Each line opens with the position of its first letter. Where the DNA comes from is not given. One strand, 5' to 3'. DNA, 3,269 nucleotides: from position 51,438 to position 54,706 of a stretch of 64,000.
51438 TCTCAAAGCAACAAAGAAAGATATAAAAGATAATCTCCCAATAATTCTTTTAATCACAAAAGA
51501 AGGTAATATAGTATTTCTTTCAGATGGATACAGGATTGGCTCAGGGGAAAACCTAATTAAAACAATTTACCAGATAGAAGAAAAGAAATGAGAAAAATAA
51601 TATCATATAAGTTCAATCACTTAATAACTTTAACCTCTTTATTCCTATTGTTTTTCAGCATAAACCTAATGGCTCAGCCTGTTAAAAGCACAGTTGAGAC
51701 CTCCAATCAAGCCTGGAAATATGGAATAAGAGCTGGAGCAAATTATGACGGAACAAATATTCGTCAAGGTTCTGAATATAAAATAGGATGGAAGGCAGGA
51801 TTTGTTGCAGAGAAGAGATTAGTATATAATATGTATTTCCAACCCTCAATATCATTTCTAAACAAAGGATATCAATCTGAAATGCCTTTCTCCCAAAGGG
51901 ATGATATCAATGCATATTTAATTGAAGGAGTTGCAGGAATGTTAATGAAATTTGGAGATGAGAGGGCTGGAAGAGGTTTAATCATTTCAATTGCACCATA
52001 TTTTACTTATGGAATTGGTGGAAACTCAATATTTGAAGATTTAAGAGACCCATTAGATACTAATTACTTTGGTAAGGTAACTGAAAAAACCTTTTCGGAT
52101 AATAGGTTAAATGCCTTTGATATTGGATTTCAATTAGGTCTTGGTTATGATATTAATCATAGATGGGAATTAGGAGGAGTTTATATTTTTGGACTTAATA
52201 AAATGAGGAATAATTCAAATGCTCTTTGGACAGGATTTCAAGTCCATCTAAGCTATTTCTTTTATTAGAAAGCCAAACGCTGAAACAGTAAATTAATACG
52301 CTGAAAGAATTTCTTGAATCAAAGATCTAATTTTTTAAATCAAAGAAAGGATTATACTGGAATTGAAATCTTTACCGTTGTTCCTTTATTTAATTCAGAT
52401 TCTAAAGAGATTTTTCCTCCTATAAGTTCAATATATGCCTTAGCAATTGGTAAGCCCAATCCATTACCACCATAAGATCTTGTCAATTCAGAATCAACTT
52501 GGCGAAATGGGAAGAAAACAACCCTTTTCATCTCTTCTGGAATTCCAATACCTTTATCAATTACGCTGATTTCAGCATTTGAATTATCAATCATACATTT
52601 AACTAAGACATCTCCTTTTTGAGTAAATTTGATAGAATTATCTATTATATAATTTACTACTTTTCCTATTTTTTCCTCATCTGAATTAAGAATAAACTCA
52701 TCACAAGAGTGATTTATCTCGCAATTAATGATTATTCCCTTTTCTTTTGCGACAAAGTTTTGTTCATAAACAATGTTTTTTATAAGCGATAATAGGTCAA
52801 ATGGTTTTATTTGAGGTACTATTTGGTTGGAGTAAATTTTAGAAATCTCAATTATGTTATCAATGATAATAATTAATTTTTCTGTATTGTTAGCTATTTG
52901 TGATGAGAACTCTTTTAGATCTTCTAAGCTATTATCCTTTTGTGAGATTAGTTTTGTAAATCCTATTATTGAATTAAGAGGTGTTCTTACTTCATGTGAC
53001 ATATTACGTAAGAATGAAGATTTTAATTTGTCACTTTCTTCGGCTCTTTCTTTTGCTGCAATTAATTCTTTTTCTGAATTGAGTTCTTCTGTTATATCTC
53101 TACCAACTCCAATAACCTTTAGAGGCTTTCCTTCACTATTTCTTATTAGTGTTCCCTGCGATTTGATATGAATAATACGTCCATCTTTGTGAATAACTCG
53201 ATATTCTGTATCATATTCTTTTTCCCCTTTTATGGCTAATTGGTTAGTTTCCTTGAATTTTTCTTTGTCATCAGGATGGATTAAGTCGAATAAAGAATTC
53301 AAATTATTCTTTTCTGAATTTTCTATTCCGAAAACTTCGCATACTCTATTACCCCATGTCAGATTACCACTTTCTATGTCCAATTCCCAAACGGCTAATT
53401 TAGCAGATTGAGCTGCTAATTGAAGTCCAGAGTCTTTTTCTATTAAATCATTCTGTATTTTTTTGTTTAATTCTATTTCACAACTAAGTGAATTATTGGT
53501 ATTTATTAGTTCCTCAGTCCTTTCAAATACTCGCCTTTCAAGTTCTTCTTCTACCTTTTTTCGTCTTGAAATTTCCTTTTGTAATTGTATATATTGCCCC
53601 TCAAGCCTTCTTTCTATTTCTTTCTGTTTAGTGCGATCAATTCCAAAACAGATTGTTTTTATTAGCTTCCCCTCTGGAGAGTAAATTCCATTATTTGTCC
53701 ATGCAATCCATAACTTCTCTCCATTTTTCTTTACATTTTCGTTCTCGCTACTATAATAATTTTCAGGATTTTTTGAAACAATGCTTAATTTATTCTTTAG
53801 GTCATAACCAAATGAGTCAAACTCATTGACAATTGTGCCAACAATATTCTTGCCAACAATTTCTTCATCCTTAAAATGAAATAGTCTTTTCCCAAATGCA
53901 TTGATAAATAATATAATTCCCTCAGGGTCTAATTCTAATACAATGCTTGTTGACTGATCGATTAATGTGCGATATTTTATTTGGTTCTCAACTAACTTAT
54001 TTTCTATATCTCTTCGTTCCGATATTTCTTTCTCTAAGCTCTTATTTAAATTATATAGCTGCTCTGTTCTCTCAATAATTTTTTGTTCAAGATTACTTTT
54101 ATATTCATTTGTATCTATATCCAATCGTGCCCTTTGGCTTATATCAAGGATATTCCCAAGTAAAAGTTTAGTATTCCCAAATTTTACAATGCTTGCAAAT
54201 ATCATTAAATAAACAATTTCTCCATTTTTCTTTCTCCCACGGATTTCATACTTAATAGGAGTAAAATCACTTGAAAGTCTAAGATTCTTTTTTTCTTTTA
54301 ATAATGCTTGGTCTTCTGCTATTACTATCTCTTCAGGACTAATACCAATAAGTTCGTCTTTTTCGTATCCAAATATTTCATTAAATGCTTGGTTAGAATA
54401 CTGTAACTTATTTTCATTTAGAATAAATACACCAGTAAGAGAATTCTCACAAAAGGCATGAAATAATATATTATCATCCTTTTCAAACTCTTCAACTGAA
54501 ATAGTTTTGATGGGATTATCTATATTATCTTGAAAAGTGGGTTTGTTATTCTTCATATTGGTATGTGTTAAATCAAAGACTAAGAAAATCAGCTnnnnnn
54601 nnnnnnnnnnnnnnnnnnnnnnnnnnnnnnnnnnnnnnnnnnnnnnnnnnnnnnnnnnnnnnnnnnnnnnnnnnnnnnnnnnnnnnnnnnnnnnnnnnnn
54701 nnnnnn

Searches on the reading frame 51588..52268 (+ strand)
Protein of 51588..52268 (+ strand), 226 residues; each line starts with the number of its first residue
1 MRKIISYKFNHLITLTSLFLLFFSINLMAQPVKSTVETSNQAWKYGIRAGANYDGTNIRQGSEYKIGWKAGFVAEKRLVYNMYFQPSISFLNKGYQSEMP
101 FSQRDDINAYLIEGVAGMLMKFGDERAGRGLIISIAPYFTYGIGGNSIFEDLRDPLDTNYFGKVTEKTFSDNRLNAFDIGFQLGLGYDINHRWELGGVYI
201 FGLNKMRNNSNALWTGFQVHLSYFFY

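Call 16: search_protein_families(library=pfam, proteins=[window:51588-52268:+])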
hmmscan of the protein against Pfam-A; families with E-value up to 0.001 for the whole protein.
window:51588-52268:+ (226 aa): 2 families
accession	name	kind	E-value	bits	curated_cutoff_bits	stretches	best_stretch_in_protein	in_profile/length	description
PF13568.12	OMP_b-brl_2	-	4e-12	47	27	1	41-206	7-173/175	Outer membrane protein beta-barrel domain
PF13505.12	OMP_b-brl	-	1.8e-07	31.9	28.7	1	18-225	2-175/175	Outer membrane protein beta-barrel domain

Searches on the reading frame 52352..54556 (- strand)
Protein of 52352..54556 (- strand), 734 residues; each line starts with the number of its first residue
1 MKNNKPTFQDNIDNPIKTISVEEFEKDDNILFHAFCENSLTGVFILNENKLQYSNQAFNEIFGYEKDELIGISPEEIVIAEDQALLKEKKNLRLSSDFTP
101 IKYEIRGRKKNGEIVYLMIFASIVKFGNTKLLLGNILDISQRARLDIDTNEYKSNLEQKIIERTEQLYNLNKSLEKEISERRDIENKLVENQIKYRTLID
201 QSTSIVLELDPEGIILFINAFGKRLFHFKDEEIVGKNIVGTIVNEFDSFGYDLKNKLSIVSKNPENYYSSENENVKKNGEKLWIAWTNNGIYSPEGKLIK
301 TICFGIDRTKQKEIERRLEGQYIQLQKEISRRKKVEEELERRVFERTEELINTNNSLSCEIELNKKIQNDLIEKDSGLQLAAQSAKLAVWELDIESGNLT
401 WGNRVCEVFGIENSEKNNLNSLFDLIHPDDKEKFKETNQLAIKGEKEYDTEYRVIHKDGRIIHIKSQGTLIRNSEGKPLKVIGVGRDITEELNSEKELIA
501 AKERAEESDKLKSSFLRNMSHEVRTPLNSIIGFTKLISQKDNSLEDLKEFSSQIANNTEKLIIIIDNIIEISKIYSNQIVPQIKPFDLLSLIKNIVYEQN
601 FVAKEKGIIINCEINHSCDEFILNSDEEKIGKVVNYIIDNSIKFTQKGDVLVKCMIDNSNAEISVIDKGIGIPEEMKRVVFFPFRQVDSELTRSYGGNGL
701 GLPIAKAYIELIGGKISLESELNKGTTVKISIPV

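Call 16: search_protein_families(library=pfam, proteins=[window:52352-54556:-])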
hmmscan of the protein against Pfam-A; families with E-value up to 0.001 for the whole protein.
window:52352-54556:- (734 aa): 8 families
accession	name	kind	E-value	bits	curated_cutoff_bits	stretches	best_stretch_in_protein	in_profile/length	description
PF08447.18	PAS_3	-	3.6e-35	120.5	25.6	2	399-484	2-88/89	PAS fold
PF00989.32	PAS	-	5.3e-30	104.2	22.6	3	194-307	2-112/113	PAS fold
PF13426.13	PAS_9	-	1.1e-27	96.7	27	3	41-141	2-103/103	PAS domain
PF02518.31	HATPase_c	-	1.2e-22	80.9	26.4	1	626-733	2-108/111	Histidine kinase-, DNA gyrase B-, and HSP90-like ATPase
PF08448.16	PAS_4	-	1.5e-15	57.8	23.1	1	421-491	39-108/110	PAS fold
PF00512.31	HisKA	-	5.5e-14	52.4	26.9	1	512-574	2-63/66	His Kinase A (phospho-acceptor) domain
PF13188.13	PAS_8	-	1.9e-11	43.9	21.8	0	32-73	3-45/65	PAS domain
PF14598.12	PAS_11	-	0.00063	20.1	25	0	421-479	36-94/109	PAS domain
